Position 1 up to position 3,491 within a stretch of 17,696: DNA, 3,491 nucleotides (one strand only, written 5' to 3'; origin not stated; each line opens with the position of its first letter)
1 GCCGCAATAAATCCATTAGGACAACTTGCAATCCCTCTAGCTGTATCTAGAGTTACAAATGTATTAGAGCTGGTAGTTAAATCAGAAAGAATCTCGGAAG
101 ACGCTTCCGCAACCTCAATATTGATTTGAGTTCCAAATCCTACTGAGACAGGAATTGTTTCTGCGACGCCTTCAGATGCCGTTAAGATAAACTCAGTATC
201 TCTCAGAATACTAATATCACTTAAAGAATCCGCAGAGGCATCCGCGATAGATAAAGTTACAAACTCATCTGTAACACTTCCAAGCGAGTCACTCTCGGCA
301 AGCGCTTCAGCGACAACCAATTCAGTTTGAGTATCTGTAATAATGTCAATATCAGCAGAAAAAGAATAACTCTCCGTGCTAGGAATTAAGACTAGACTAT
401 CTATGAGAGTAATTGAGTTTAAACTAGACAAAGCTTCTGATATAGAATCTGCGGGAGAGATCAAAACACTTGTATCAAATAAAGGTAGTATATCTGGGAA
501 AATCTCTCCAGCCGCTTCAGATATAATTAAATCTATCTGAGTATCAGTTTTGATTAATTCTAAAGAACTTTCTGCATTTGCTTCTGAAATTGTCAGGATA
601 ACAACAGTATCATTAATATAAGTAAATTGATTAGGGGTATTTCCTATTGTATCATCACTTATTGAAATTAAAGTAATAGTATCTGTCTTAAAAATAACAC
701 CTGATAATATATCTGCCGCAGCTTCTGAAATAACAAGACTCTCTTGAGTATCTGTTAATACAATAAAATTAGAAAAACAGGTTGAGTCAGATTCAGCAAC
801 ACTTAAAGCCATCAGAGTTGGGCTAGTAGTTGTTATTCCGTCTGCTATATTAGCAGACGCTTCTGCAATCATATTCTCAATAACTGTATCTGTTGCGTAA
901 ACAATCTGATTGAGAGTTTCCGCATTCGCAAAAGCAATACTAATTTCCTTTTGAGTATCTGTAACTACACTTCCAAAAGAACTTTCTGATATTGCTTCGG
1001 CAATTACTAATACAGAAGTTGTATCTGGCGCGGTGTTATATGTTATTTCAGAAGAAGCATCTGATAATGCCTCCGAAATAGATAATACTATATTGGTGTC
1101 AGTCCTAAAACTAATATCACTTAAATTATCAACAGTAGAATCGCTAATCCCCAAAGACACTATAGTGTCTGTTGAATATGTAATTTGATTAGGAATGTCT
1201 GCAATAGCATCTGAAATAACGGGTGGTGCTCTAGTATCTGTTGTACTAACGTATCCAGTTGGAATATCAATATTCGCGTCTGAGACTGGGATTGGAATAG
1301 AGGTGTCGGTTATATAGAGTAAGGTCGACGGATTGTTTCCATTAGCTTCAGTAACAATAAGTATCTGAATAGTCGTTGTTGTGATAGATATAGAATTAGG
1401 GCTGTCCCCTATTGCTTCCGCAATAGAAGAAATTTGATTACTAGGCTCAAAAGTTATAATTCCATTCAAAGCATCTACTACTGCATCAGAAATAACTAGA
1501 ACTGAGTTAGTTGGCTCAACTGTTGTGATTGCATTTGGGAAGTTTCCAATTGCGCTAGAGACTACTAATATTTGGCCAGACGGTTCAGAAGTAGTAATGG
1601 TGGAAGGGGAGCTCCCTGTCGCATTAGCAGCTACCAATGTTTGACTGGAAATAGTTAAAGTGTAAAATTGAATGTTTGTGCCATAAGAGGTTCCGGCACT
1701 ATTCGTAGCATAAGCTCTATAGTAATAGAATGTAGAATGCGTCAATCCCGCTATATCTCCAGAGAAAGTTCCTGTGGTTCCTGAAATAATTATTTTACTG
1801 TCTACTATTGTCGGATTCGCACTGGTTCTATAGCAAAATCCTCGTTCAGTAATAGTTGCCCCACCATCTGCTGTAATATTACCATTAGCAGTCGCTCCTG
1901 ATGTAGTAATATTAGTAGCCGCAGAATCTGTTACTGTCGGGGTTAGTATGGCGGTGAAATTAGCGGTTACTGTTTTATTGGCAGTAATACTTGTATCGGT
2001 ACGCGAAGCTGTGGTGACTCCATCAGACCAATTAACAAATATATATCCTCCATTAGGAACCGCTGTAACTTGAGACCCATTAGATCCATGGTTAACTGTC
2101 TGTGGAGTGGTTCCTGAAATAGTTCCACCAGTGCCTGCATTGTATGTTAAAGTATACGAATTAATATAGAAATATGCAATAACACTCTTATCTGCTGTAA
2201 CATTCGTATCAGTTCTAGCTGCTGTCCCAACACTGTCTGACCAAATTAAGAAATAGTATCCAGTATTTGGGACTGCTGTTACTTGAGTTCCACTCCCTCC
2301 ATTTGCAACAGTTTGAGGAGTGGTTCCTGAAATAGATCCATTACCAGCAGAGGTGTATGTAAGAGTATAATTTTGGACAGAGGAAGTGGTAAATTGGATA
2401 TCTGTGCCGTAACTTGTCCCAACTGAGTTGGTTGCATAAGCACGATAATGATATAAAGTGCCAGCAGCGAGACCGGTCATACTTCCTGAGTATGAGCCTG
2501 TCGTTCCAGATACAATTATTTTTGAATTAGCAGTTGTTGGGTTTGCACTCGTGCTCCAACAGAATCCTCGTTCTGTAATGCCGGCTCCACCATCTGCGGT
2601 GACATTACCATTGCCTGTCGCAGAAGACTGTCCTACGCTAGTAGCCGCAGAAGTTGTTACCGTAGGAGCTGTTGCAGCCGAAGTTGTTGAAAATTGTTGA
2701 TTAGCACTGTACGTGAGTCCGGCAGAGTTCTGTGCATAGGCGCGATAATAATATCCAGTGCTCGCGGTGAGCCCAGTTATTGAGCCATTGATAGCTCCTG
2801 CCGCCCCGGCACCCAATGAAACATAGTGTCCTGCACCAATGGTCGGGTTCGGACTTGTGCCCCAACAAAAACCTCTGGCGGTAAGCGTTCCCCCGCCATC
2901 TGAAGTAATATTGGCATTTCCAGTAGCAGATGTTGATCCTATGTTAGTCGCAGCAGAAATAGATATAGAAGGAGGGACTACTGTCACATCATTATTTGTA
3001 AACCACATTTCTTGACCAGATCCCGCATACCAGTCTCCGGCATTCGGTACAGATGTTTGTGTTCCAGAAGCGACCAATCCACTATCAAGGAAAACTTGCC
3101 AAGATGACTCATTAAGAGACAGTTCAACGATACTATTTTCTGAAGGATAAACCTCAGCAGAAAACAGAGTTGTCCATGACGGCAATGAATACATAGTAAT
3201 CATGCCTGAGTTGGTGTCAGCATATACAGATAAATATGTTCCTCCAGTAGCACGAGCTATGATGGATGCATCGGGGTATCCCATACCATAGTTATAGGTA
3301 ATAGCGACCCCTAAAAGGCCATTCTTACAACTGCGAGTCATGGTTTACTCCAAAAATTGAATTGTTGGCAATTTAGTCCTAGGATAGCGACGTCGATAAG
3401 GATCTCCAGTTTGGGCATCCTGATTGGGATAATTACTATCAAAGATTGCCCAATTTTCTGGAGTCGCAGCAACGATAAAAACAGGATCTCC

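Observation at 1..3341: Highly modular receptor-binding fibre: three FN3-like and two Listeria-Bacteroides repeats followed by at least 20 copies of a 23-aa acidic repeat, probably a beta-solenoid shaft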

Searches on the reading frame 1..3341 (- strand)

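Call 7: search_protein_families(library=pfam, proteins=[window:1-3341:-], max_evalue=0.01)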
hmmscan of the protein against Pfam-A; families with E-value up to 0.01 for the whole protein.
window:1-3341:- (1113 aa): 3 families
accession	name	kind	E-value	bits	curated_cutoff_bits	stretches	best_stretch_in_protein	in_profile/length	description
PF18998.6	Flg_new_2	-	4.2e-22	78.3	23.6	2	396-465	1-72/73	Divergent InlB B-repeat domain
PF09479.16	Flg_new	-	3.3e-08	34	27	1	396-460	1-64/65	Listeria-Bacteroides repeat domain (List_Bact_rpt)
PF25059.1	FN3_DSCAM-DSCAML_C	-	0.003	18.3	39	0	529-568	48-86/89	DSCAM/DSCAML C-terminal Fn3-like domain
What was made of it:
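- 2160..2369 (-): Listeria-Bacteroides (InlB B-type) repeat 1 (aa 325-394). Flg_new_2 reports two stretches with whole-protein E 4.2e-22 (call 7).
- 1947..2156 (-): Listeria-Bacteroides repeat 2 (aa 396-465). Flg_new_2 best stretch 396-465; Flg_new 34 bits against a cut-off of 27 (call 7).
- On Listeria-Bacteroides repeat (Pfam Flg_new / Flg_new_2): Flg_new 34.0 against 27 (call 7).
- Checked: Two Listeria-Bacteroides repeats at aa 325-394 and 396-465 pass Pfam: Flg_new_2 78.3 bits against a cut-off of 23.6, and Flg_new 34.0 against 27 (call 7).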

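Call 8: search_protein_families(library=phrogs, proteins=[window:1-3341:-], max_evalue=0.001)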
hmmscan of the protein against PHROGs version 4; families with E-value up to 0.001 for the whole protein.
window:1-3341:- (1113 aa): 0 families

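Call 12: search_dna_similar(query=window:1-3341:-, collection=phages, mode=protein, max_rows=25)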
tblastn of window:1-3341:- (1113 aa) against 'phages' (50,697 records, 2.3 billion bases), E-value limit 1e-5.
Records with a match: 3; places in all: 11; records where one place covers at least 80% of the query: 0.
Best place of each record, by identity: <60% 3.
By first word of the organism name: uncultured 2; Bacteriophage 1.
By host as written in the record: - 3.
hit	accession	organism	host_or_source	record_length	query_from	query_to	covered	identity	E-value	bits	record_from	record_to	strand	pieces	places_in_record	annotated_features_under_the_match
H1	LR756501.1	uncultured phage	metagenomic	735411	122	569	40%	31.4%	6e-14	83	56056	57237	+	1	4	record has no annotation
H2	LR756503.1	uncultured phage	metagenomic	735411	122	569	40%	31.4%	6e-14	83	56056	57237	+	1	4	record has no annotation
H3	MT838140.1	Bacteriophage sp.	human fecal samples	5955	105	562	28%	39.8%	2e-18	235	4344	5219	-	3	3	record has no annotation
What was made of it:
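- On Phage tail fibre / receptor-binding protein: No phage record matches the repeat (call 12).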

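Call 13: find_homologous_proteins(query=window:1-3341:-, max_evalue=0.00001)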
Query window:1-3341:- (1113 aa): 3754 proteins with E <= 0.00001 among 8000 candidates; the best 120 are listed.
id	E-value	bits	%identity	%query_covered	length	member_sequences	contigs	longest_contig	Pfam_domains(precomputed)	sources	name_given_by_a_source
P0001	0.0e+0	2329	100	100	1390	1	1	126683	PF09479.17,PF18998.7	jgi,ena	-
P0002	0.0e+0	1266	44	41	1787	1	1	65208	PF16974.12,PF25059.2,PF25940.1,PF03460.23,PF00041.28,PF16656.12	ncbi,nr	ncbi:MAG: hypothetical protein K6G25_12960 [Bacteroidales bacterium]|nr:hypothetical protein [Bacter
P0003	0.0e+0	1193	50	19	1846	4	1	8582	PF16655.13,PF16974.12,PF25059.2,PF24489.2,PF00041.28,PF18223.8,PF10179.16,PF16656.12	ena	-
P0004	0.0e+0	1085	40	41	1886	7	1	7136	PF16655.13,PF16974.12,PF25059.2,PF23376.2,PF24489.2,PF00041.28,PF18223.8,PF10179.16,PF16656.12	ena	-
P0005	0.0e+0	1075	37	39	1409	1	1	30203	PF11606.16,PF16974.12,PF25059.2,PF23376.2,PF16874.12,PF00041.28,PF26747.1,PF16656.12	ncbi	-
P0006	0.0e+0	1053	54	18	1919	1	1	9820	PF16974.12,PF25059.2,PF00041.28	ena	-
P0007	0.0e+0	1023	40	39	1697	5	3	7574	PF16974.12,PF25059.2,PF24489.2,PF00041.28,PF10179.16,PF16656.12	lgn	-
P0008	1.9e-294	998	52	19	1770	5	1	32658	PF16974.12,PF25059.2,PF00041.28,PF10179.16,PF16656.12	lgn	-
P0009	3.2e-293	994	38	41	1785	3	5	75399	PF16655.13,PF16974.12,PF25059.2,PF23376.2,PF25940.1,PF24489.2,PF17964.8,PF00041.28,PF26747.1,PF10179.16,PF16656.12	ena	-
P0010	6.0e-293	993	49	18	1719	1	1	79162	PF09603.16,PF16974.12,PF25059.2,PF23376.2,PF17964.8,PF00041.28,PF26747.1,PF16656.12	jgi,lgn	jgi:uncharacterized protein (TIGR02145 family)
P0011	7.5e-290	983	37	40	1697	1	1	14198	PF09603.16,PF16974.12,PF25059.2,PF00041.28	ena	-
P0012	1.7e-289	981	37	40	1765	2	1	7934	PF16974.12,PF25059.2,PF11061.15,PF00041.28,PF26747.1,PF10179.16,PF16656.12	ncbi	-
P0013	1.7e-288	978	32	41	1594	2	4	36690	PF16655.13,PF16974.12,PF25059.2,PF24489.2,PF17964.8,PF00041.28,PF10179.16,PF16656.12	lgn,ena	-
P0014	3.1e-283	961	37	40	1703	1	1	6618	PF09603.16,PF16974.12,PF25059.2,PF23376.2,PF00041.28,PF26747.1,PF10179.16,PF16656.12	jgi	jgi:uncharacterized protein (TIGR02145 family)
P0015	4.4e-283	960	48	18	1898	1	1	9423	PF13715.13,PF16974.12,PF25059.2,PF07603.18,PF24489.2,PF17964.8,PF00041.28,PF16656.12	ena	-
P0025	1.7e-270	919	43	31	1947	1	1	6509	PF16655.13,PF16974.12,PF25059.2,PF18998.7,PF00041.28,PF10179.16,PF16656.12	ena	-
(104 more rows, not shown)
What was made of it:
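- The FN3-like and LBR modules are otherwise found in cellular surface proteins (call 13).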

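Call 15: find_encoding_contigs(protein=P0001, flank=10000, max_places=4)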
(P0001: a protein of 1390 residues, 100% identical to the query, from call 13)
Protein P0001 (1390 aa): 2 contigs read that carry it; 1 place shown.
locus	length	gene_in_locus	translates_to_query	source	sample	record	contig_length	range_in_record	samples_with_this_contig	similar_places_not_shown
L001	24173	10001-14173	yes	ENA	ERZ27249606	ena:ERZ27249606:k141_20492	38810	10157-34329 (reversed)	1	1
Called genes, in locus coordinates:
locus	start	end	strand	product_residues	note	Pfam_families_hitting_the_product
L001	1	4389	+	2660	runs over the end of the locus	PF10145:PhageMin_Tail, PF00877:NLPC_P60 (faint)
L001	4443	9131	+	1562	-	-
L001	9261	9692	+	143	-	-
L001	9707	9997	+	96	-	-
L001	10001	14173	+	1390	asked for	PF09479:Flg_new (faint), PF18998:Flg_new_2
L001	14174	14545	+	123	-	-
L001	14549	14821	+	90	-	-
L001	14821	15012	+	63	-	-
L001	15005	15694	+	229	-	PF05257:CHAP (weak), PF08239:SH3_3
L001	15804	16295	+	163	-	-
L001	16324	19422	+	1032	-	-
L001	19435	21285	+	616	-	PF16467:DUF5048 (weak)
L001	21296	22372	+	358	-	PF07484:Collar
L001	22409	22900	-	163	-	-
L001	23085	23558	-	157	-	PF22769:DCD (weak), PF00692:dUTPase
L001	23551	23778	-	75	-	-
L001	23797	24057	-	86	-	-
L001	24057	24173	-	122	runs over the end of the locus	-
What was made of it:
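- The two contigs carrying the gene encode the identical protein (calls 13, 15).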

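Call 18: search_solved_structures(query=P0001, max_evalue=1)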
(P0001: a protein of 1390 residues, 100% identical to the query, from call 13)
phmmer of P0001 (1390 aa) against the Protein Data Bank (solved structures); distinct sequences matched with E-value up to 1: 3.
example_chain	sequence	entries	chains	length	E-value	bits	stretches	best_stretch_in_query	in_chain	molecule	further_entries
3ltv_A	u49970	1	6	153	0.39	11.7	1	159-223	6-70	Superoxide dismutase [Cu-Zn],Superoxide dismutase [Cu-Zn]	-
5j7k_A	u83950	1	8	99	0.42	11.6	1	253-314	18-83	FN3con-a-lys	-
3gtt_A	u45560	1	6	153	0.48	11.4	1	159-222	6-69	Superoxide dismutase [Cu-Zn]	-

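Call 27: search_protein_families(library=phrogs, proteins=[L001:14174-14545:+, L001:14549-14821:+, L001:14821-15012:+, L001:15005-15694:+, L001:15804-16295:+, L001:16324-19422:+, L001:19435-21285:+, L001:21296-22372:+, L001:22409-22900:-], max_evalue=0.001)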
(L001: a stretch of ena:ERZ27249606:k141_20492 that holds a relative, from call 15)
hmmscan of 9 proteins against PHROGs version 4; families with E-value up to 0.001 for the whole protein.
L001:14174-14545:+ (123 aa): 0 families

L001:14549-14821:+ (90 aa): 1 family
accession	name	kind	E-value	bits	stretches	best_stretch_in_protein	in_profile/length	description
phrog_443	-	lysis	1.2e-05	26.9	1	1-87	7-91/127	holin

L001:14821-15012:+ (63 aa): 0 families

L001:15005-15694:+ (229 aa): 5 families
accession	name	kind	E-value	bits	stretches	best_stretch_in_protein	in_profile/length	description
phrog_21825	-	lysis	1.8e-22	81.1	1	32-223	38-217/289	endolysin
phrog_21357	-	lysis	2.6e-19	70.5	1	4-212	2-214/225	endolysin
phrog_1794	-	lysis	1.5e-14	55.2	1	133-229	252-328/336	amidase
phrog_9589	-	lysis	1.2e-09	39.5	1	7-214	5-215/281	endolysin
phrog_18955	-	unknown function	0.00011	21.9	1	134-228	170-261/483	-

L001:15804-16295:+ (163 aa): 1 family
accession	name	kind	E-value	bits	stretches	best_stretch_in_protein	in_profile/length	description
phrog_4105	-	unknown function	5.6e-06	27.6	1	105-159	49-102/103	-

L001:16324-19422:+ (1032 aa): 2 families
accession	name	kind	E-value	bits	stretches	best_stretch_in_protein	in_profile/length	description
phrog_30026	-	unknown function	1.1e-11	44.9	1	420-617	365-586/617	-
phrog_27355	-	unknown function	6.1e-08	33.2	1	394-618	83-283/304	-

L001:19435-21285:+ (616 aa): 2 families
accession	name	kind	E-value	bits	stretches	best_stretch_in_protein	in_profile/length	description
phrog_32343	-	unknown function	2.3e-42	146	3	15-207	13-193/921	-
phrog_1887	-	tail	2.4e-08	34.4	1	15-152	291-421/670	tail protein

L001:21296-22372:+ (358 aa): 17 families
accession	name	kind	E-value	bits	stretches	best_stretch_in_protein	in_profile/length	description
phrog_9116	-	tail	1e-34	121.2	2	165-272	58-163/455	tail protein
phrog_8763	-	tail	7.4e-21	75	1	113-357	496-747/1024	tail protein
phrog_19618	-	tail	3.9e-19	69.9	1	146-290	118-252/387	tail collar protein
phrog_5795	-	tail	9.2e-13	48.3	1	85-358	313-542/968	tail protein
phrog_31611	-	tail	1.2e-12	48.7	1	170-312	164-305/385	tail collar protein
phrog_8469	-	tail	1.5e-12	48.5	1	155-358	141-301/303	tail fiber protein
phrog_1858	-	tail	3.1e-12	46.3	1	102-316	94-252/1018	tail fiber protein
phrog_25747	-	tail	6.8e-12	45.1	1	165-290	677-794/901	tail fiber protein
phrog_38759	-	unknown function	7.4e-10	38.9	1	137-268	722-856/920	-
phrog_6256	-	tail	1e-09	39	1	148-300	271-405/686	tail fiber protein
phrog_327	-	tail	4.5e-09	37.2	1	39-357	203-440/618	tail protein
phrog_523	-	tail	5.1e-09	36.4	1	77-226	403-534/673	tail collar fiber protein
phrog_24267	-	unknown function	1.7e-06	28.9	0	224-271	171-218/266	-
phrog_4591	-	tail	9.4e-06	26.3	1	161-227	8-74/429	short tail fiber protein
phrog_38064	-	tail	2.8e-05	24.4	1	162-222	255-318/337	tail collar protein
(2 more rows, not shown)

L001:22409-22900:- (163 aa): 3 families
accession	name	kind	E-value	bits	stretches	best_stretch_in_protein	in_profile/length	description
phrog_159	-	DNA, RNA and nucleotide metabolism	5.1e-21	76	1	5-160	89-254/330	RuvC-like Holliday junction resolvase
phrog_827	-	DNA, RNA and nucleotide metabolism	3.1e-17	64.2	1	5-157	2-160/161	Holliday junction resolvase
phrog_1770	-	DNA, RNA and nucleotide metabolism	4.2e-13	50.6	1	1-156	1-151/158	Holliday junction resolvase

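Call 28: search_protein_families(library=pfam, proteins=[L001:14174-14545:+, L001:14549-14821:+, L001:14821-15012:+, L001:15005-15694:+, L001:15804-16295:+, L001:16324-19422:+, L001:19435-21285:+, L001:21296-22372:+, L001:22409-22900:-], max_evalue=0.01)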
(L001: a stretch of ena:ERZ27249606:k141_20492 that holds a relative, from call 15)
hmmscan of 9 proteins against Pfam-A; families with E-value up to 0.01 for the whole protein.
L001:14174-14545:+ (123 aa): 0 families

L001:14549-14821:+ (90 aa): 1 family
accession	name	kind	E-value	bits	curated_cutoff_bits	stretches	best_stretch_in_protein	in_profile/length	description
PF16945.10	Phage_r1t_holin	-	0.00088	19.7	26.9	0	2-72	1-65/72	Putative lactococcus lactis phage r1t holin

L001:14821-15012:+ (63 aa): 0 families

L001:15005-15694:+ (229 aa): 3 families
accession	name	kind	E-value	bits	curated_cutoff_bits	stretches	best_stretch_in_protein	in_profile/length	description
PF08239.17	SH3_3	-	2.6e-14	53.6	27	1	179-229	2-54/54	Bacterial SH3 domain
PF05257.22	CHAP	-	4e-07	30.9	26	1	38-128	4-81/81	CHAP domain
PF06347.19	SH3_4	-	0.00056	20.1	24.1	1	179-226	4-52/56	Bacterial SH3 domain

L001:15804-16295:+ (163 aa): 0 families

L001:16324-19422:+ (1032 aa): 0 families

L001:19435-21285:+ (616 aa): 1 family
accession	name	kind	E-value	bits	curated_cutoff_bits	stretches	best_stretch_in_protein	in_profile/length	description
PF16467.10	DUF5048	-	2.3e-06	28.1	32.3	1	548-613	36-100/103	Domain of unknown function (DUF5048)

L001:21296-22372:+ (358 aa): 2 families
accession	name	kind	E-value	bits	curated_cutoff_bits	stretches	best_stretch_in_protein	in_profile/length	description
PF07484.17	Collar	-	4e-20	72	24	1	169-228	1-57/57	Phage Tail Collar Domain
PF21939.1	Gp10_C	-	0.0012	20.3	27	0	224-353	34-134/139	Baseplate structural protein Gp10, C-terminal domain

L001:22409-22900:- (163 aa): 2 families
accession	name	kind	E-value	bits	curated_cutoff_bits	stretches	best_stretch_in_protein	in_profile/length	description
PF02075.23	RuvC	-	0.00015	22.1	22.2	1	8-148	3-144/148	Crossover junction endodeoxyribonuclease RuvC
PF07066.17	DUF3882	-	0.0029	18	22.1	1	6-150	4-154/162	Lactococcus phage M3 protein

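Call 92: find_related_loci(query=L001:15005-15694:+, collection=genome_contigs, flank=3000)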
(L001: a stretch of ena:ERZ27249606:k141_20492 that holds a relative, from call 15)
Query L001:15005-15694:+ (229 aa) in genome_contigs; peptide patterns used: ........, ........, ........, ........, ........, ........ (x = any residue, [..] = any of these).
547 stretches matched a pattern; 26 encode a relative of the query (tblastn E <= 1e-3); 26 distinct loci.
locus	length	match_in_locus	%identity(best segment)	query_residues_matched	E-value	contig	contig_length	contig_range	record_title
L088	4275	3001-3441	42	5-161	2e-28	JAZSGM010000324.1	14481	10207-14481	MAG: Clostridia bacterium isolate T1900044578_TS20190044.MAGScoT_cleanbin_000052 SGB_533_k141_3484955, whole genome shot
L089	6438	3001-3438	39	7-154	1e-25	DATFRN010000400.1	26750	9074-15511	MAG TPA_asm: Acidimicrobiales bacterium isolate SMAG_U9359 k141_5638918, whole genome shotgun sequence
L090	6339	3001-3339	37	7-129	4e-16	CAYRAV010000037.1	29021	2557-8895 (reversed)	MAG TPA_asm: uncultured Lachnospiraceae bacterium isolate ERP125879_co2_176 genome assembly, contig: NODE_733_length_290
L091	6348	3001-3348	38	4-129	4e-16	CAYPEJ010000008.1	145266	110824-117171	MAG TPA_asm: uncultured Anaeromicropila sp. isolate SRP313737_co1_106 genome assembly, contig: NODE_129_length_145266_co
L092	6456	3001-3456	37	9-158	4e-16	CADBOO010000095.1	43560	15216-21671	MAG: uncultured Ruminococcus sp. isolate RUG14157 genome assembly, contig: RUG14157_asm_95, whole genome shotgun sequenc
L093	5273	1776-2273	32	7-180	7e-16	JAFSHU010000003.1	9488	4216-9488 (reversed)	MAG: Bacillota bacterium isolate RGIG3155 Goat_Rectum.Co__c3918, whole genome shotgun sequence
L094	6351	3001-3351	36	3-129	6e-16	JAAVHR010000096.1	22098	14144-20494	MAG: Clostridiales bacterium isolate Mgla_MAG_39-bin_2 c_000000021527, whole genome shotgun sequence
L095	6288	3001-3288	42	4-98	9e-16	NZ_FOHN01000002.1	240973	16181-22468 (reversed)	[Clostridium] polysaccharolyticum strain DSM 1801, whole genome shotgun sequence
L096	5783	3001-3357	38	4-129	1e-15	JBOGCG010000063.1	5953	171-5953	MAG: Sarcina sp. isolate WFFMC_MAG_402 k139_60914_flag=0_multi=33.3629_len=5953, whole genome shotgun sequence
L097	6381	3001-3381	38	38-165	1e-15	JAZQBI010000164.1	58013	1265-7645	MAG: Clostridia bacterium isolate T1900044641_TS20190107.MAGScoT_cleanbin_000023 SGB_1256_k141_1087140, whole genome sho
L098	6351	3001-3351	35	3-129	2e-15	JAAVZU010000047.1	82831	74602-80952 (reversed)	MAG: Lachnospiraceae bacterium isolate ABMPRH_325_0 k141_647221, whole genome shotgun sequence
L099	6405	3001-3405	39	28-158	4e-15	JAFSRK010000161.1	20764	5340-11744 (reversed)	MAG: Ruminococcus sp. isolate RGIG3405 Goat_Reticulum.Co__c1353207, whole genome shotgun sequence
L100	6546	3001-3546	32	6-169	5e-15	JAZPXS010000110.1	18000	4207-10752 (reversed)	MAG: Clostridia bacterium isolate T1900044650_TS20190116.MAGScoT_cleanbin_000035 SGB_1414_k141_788073, whole genome shot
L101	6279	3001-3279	43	7-98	7e-15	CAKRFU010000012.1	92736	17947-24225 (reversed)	MAG: uncultured Lachnospiraceae bacterium isolate REFINED_METABAT215_TOP10_CONTIGS_1500_ASSEMBLY_K77_MERGED__Nepal_MoBio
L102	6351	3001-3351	33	4-129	2e-14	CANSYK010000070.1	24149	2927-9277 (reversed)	MAG TPA_asm: uncultured bacterium isolate SRR13428092_bin.28_metawrap_v1.3_MAG genome assembly, contig: NODE.1162_length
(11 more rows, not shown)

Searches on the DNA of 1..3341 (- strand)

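Call 11: search_dna_similar(query=window:1-3341:-, collection=phages, mode=near, max_rows=15)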
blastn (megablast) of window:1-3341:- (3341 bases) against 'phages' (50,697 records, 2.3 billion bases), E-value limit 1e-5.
No match.
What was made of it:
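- Tried and rejected: Megablast of the gene against 50,697 phage records gave no match (call 11). tblastn gave only 3 records, all in the FN3/LBR part (call 12).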
